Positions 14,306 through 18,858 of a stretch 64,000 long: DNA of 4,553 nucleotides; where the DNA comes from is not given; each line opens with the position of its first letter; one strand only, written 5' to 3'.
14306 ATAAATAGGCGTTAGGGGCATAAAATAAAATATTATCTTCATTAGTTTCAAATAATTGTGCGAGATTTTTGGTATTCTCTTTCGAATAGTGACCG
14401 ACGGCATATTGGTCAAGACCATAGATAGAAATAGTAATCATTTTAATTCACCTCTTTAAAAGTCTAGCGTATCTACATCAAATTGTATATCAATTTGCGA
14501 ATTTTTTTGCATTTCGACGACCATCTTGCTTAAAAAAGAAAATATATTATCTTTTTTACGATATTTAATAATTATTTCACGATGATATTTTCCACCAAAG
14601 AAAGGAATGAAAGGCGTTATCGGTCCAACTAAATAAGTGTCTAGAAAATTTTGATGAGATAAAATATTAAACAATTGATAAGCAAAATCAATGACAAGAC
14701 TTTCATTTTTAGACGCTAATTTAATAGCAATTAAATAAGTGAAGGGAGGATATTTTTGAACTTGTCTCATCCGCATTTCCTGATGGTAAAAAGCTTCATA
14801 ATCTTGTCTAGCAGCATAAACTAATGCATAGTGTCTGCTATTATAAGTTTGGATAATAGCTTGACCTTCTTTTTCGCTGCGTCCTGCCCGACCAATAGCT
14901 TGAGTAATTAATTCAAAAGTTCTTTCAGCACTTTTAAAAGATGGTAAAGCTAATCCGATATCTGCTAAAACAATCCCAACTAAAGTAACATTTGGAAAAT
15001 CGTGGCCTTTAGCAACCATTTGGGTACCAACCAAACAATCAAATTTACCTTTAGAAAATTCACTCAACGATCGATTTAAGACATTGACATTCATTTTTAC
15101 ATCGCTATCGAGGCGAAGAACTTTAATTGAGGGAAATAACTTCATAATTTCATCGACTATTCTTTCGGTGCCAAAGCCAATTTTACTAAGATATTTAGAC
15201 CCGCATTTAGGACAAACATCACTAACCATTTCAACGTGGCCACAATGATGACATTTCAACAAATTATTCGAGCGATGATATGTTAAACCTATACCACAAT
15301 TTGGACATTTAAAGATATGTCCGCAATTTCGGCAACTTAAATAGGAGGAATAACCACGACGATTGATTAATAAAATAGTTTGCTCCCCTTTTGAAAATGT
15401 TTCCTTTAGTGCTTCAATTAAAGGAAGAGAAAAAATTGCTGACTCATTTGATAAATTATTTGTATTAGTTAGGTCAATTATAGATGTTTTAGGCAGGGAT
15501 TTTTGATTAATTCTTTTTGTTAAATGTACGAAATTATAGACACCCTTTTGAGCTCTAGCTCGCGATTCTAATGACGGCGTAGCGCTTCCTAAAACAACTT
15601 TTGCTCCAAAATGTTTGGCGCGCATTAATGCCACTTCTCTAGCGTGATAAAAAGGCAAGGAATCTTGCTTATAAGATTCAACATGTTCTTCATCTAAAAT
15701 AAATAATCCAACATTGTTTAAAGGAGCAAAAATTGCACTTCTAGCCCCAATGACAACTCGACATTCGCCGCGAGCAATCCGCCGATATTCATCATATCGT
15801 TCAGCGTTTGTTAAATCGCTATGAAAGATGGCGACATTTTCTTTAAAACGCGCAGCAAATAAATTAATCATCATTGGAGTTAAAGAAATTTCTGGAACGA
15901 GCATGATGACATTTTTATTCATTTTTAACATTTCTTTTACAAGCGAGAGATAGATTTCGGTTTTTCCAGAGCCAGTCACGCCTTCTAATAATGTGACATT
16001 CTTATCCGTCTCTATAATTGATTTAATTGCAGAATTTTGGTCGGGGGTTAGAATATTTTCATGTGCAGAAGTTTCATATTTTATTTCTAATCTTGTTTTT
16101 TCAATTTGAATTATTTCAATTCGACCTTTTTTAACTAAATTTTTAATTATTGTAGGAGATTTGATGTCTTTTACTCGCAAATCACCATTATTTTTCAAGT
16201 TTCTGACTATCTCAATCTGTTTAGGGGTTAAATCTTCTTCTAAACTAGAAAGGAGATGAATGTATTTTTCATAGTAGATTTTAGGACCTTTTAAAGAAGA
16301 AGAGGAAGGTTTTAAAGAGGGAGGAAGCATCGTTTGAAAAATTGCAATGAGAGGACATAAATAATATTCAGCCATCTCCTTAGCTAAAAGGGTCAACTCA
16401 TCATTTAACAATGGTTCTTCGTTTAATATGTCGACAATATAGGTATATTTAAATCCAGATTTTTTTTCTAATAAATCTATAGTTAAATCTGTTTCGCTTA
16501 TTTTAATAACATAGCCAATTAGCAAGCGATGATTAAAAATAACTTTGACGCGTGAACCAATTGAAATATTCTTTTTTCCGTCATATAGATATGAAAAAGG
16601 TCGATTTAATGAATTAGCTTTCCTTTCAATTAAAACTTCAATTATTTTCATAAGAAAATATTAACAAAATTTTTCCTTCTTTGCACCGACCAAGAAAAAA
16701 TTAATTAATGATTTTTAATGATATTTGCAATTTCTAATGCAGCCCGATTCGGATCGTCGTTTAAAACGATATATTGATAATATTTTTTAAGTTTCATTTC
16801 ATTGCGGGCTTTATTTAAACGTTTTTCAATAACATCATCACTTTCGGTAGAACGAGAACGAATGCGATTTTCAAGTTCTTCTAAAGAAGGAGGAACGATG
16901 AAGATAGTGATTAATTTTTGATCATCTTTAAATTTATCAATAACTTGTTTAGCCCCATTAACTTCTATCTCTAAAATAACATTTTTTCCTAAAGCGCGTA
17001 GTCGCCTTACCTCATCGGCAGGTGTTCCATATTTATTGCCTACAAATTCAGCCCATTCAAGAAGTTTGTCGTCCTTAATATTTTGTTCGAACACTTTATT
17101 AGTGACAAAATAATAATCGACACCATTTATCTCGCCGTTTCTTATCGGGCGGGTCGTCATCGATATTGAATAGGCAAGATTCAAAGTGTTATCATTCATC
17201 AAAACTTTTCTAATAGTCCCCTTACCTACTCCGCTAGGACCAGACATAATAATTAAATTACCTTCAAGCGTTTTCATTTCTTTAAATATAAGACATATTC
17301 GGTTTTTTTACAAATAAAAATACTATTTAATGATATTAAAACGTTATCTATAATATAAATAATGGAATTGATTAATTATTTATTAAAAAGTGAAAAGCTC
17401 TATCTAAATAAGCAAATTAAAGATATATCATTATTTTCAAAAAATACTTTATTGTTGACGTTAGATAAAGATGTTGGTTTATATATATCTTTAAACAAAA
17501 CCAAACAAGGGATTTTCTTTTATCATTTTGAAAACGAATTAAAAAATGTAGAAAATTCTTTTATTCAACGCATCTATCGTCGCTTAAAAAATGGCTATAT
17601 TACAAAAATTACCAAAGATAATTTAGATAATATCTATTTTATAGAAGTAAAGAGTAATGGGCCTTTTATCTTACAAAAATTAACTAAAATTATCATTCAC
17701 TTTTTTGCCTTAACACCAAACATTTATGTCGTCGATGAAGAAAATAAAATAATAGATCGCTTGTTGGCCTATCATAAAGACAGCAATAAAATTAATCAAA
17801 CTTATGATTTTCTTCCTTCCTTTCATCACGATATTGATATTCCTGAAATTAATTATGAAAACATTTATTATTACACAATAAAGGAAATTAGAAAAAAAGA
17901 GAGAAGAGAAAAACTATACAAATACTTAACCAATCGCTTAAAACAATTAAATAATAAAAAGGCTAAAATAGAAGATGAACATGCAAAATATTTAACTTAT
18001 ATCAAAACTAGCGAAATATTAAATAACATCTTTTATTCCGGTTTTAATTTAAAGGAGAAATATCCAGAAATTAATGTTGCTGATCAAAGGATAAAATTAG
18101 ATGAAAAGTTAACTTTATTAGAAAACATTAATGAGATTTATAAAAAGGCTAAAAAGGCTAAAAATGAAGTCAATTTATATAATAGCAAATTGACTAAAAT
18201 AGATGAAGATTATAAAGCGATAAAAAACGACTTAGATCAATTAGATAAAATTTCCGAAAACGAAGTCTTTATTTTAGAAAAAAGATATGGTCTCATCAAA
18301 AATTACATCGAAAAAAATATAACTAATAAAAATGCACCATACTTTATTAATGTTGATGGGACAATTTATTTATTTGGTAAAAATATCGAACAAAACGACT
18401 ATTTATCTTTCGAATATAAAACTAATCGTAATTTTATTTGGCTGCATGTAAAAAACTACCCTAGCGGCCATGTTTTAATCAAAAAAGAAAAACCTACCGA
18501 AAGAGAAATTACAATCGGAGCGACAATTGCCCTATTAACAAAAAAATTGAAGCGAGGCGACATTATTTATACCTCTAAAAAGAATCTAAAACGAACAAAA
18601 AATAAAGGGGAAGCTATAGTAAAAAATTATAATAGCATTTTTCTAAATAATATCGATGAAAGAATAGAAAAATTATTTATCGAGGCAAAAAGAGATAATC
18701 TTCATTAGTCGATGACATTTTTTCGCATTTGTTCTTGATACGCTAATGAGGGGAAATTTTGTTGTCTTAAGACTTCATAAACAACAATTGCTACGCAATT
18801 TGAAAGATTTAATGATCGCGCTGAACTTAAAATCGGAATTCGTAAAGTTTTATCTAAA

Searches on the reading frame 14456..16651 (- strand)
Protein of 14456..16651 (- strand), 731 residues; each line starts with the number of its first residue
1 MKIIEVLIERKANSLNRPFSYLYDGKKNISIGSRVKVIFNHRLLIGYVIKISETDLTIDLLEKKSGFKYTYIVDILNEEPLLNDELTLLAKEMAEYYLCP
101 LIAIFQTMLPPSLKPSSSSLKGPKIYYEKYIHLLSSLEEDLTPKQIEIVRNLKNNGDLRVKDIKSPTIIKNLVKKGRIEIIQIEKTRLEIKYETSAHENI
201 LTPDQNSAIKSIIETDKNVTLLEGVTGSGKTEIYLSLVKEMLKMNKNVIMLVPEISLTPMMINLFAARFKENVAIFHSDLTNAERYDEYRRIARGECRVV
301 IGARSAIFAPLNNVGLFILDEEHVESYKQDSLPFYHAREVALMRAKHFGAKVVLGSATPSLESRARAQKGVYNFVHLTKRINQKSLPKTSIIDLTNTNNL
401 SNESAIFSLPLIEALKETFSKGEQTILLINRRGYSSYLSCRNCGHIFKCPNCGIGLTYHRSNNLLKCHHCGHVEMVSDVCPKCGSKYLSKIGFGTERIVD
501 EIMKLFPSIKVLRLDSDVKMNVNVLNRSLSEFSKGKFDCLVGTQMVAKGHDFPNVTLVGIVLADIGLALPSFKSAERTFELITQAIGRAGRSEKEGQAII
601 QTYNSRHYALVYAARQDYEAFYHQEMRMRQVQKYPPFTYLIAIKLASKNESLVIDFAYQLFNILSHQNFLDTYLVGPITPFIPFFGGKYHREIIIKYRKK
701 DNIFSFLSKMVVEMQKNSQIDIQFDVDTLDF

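Call 45: search_protein_families(library=ncbifam, proteins=[window:14456-16651:-], max_evalue=0.00001)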
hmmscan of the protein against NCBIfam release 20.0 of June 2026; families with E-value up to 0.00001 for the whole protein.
window:14456-16651:- (731 aa): 23 families
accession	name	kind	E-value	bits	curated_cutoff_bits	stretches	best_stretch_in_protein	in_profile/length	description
NF004066.1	PRK05580.1-3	equivalog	3.7e-225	749.8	813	2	128-728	173-785/788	primosomal protein N'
NF004068.0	PRK05580.1-5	equivalog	4.2e-200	666.7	1249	2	165-727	221-788/795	primosomal protein N'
TIGR00595.1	priA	equivalog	1.5e-178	594.5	230.35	1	221-727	1-507/509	replication restart helicase PriA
NF004067.0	PRK05580.1-4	equivalog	7.5e-171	570.1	763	1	15-730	14-735/737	primosomal protein N'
NF004070.0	PRK05580.2-2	equivalog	2.4e-168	561.6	921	1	3-731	13-728/729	primosomal protein N'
NF004065.0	PRK05580.1-1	equivalog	1.2e-158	529.6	858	1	14-730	11-730/731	primosomal protein N'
NF004071.0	PRK05580.2-3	equivalog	1.3e-152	509.4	1105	1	3-731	17-734/735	primosomal protein N'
NF004072.0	PRK05580.2-4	equivalog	1.4e-129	433.3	1030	1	200-731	121-647/648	primosomal protein N'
NF004069.0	PRK05580.2-1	equivalog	2.6e-128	429.1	767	1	184-730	95-610/612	primosomal protein N'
NF011453.0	PRK14873.1-3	equivalog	9.3e-50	169.4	812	1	2-646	14-579/653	primosome assembly protein PriA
NF011452.0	PRK14873.1-2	equivalog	2.7e-44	151.5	980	1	238-512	219-495/708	primosomal protein N'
NF011455.0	PRK14873.1-5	equivalog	1.7e-37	129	969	1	208-644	152-585/675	primosomal protein N'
NF011454.0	PRK14873.1-4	equivalog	6.2e-37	127.2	951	1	240-516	167-447/651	primosomal protein N'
NF011451.0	PRK14873.1-1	equivalog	2.3e-25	89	1147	1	248-512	262-534/764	primosome assembly protein PriA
TIGR00580.2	mfd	equivalog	1.1e-17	63.8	800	1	157-323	391-565/907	transcription-repair coupling factor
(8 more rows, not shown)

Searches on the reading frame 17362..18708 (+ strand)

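Call 45: search_protein_families(library=ncbifam, proteins=[window:17362-18708:+], max_evalue=0.00001)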
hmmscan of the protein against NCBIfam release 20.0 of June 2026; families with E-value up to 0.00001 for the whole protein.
window:17362-18708:+ (448 aa): 1 family
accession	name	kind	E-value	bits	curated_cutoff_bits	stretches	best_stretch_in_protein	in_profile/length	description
NF038240.1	fibro_bind_EfbA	exception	2.9e-13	49.3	1025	1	212-398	325-520/567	fibronectin-binding protein EfbA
